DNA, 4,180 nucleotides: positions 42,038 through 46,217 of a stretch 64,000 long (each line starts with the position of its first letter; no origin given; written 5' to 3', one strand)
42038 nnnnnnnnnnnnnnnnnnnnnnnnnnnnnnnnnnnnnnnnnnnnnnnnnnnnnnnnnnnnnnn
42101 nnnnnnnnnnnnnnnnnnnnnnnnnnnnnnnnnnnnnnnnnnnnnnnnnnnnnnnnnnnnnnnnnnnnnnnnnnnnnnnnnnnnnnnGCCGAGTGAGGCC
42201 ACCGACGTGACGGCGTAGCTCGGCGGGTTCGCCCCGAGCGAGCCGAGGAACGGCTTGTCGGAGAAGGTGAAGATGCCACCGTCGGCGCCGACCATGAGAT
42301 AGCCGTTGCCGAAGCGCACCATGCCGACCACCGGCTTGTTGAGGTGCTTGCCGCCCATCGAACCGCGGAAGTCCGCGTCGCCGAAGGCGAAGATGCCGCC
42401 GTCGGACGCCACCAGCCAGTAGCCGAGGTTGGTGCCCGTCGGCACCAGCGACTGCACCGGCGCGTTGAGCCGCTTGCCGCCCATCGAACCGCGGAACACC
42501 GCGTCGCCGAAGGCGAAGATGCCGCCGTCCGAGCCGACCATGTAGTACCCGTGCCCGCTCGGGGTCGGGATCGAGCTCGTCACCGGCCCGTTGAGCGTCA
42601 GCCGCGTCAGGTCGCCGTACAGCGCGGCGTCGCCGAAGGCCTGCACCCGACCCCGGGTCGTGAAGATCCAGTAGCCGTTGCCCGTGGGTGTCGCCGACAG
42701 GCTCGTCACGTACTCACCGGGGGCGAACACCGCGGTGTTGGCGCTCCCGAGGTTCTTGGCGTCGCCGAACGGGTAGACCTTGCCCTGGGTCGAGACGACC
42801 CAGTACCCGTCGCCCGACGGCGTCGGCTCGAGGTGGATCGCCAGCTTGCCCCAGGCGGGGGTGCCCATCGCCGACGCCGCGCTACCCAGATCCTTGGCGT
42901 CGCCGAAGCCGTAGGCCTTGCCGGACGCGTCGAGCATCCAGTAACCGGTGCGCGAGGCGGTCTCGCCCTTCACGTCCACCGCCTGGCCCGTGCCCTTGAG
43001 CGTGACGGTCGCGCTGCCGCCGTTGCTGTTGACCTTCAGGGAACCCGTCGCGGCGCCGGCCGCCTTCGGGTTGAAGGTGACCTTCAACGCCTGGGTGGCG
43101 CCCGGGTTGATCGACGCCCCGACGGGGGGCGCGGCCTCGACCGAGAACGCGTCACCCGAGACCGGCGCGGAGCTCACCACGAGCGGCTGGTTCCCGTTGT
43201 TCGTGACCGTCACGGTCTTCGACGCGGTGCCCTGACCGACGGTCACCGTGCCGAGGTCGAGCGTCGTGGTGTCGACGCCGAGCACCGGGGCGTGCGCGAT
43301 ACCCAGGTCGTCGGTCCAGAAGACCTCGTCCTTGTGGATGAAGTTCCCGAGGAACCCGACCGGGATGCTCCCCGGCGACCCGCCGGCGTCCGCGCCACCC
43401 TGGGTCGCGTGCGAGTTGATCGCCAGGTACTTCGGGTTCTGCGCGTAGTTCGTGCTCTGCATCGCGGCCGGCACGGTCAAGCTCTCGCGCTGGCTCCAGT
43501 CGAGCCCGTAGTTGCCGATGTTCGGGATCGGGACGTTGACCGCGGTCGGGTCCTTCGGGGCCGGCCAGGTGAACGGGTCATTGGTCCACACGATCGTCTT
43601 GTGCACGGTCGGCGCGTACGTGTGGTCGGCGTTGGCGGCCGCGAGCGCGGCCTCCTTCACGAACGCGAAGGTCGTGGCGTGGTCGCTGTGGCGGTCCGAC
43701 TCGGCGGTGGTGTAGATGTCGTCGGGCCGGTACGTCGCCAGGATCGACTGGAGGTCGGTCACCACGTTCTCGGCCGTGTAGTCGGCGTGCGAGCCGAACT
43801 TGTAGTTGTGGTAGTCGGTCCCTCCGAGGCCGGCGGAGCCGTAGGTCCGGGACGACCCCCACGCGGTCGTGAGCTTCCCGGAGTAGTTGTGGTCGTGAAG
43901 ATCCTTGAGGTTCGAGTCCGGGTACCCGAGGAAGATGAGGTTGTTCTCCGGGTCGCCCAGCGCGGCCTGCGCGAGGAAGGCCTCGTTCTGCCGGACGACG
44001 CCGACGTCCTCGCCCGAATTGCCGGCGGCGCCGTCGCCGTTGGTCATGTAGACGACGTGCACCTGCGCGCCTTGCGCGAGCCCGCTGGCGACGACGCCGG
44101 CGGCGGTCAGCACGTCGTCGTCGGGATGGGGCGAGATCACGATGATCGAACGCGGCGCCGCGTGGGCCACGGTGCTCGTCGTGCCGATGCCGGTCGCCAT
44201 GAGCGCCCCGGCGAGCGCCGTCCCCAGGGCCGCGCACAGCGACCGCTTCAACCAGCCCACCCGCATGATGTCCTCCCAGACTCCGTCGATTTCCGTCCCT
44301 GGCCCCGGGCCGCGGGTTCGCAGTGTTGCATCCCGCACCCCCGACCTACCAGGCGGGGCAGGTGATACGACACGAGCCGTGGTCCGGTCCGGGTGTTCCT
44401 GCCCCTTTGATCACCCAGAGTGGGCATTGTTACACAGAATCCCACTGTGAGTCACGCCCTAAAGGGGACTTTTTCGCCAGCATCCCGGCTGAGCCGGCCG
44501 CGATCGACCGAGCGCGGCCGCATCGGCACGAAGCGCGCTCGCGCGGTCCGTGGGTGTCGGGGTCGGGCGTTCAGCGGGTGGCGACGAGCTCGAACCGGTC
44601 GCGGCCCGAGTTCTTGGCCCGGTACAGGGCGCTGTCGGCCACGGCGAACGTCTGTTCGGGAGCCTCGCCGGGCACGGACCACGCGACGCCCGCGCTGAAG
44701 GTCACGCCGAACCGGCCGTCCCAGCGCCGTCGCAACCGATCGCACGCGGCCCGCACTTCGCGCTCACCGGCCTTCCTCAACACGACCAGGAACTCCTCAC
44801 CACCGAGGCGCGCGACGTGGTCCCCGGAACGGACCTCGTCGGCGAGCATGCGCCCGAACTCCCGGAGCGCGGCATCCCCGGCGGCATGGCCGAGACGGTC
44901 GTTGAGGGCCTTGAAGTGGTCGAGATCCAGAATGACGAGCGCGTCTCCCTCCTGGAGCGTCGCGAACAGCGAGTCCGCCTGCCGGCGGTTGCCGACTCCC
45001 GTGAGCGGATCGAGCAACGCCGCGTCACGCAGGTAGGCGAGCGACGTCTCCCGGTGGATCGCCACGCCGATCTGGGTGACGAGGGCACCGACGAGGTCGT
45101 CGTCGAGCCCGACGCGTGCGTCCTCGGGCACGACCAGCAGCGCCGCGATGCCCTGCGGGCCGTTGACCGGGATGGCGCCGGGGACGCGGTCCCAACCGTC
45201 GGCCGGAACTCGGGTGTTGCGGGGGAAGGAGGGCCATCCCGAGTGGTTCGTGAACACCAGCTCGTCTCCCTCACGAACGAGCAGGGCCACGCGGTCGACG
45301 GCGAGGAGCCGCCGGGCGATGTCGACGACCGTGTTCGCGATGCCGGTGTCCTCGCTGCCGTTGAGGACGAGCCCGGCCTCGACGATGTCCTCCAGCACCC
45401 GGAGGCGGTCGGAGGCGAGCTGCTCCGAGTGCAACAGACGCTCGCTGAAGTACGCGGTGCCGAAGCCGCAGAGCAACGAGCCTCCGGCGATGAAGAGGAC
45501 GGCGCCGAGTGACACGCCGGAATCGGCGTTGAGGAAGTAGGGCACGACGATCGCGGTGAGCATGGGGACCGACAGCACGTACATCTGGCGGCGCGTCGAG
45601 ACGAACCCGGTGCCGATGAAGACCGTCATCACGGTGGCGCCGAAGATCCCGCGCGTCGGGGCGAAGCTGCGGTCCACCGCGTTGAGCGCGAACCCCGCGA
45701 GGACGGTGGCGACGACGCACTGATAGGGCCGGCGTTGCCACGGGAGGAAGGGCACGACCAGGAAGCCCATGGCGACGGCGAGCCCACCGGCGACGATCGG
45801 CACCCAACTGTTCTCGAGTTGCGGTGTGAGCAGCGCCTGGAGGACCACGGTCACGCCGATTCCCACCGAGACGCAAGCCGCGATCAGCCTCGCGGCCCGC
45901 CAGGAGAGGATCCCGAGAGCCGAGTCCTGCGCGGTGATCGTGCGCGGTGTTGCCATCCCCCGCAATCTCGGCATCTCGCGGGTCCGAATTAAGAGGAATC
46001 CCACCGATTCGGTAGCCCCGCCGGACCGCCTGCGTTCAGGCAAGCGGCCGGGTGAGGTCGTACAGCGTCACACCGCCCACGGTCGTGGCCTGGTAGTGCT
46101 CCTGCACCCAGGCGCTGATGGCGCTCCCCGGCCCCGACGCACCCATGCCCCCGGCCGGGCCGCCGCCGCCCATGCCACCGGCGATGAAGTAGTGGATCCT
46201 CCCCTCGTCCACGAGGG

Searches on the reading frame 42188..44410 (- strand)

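Call 17: search_protein_families(library=pfam, proteins=[window:42188-44410:-], max_evalue=0.0001)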
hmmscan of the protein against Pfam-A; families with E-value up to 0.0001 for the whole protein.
window:42188-44410:- (741 aa): 5 families
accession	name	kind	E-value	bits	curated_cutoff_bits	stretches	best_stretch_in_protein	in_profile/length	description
PF02585.22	PIG-L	-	2.9e-26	92.9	28.2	1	90-254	1-128/129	GlcNAc-PI de-N-acetylase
PF22544.2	HYDIN_VesB_CFA65-like_Ig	-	2e-13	50.9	25.5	1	375-472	1-96/100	HYDIN/CFA65/VesB-like, Ig-like domain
PF15780.11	ASH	-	2.6e-11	44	27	1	381-465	11-93/98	Abnormal spindle-like microcephaly-assoc'd, ASPM-SPD-2-Hydin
PF07610.17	DUF1573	-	8.1e-11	42.3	26.1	1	379-475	3-96/98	Protein of unknown function (DUF1573)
PF22073.2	Cep192_D4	-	6.1e-07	30.1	35.5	1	375-475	2-111/112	Cep192 domain 4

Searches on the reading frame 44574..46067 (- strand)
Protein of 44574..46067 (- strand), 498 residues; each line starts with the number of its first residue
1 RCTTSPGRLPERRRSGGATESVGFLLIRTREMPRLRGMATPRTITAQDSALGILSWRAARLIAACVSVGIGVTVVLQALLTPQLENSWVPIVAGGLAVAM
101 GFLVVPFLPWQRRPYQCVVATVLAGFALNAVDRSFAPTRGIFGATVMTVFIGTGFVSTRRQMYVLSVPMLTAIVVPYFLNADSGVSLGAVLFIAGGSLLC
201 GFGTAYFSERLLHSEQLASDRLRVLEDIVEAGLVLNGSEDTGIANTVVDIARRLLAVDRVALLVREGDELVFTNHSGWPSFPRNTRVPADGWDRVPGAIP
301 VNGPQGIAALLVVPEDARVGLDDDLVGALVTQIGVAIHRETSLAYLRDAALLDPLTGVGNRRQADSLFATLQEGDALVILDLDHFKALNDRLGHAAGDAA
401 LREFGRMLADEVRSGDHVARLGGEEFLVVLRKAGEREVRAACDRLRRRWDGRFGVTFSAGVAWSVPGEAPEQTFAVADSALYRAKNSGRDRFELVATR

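Call 17: search_protein_families(library=pfam, proteins=[window:44574-46067:-], max_evalue=0.0001)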
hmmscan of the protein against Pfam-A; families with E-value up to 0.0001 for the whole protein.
window:44574-46067:- (498 aa): 1 family
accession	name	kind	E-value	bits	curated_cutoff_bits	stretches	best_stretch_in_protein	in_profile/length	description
PF00990.26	GGDEF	-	7.9e-30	104.2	23.8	1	350-491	1-161/161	Diguanylate cyclase, GGDEF domain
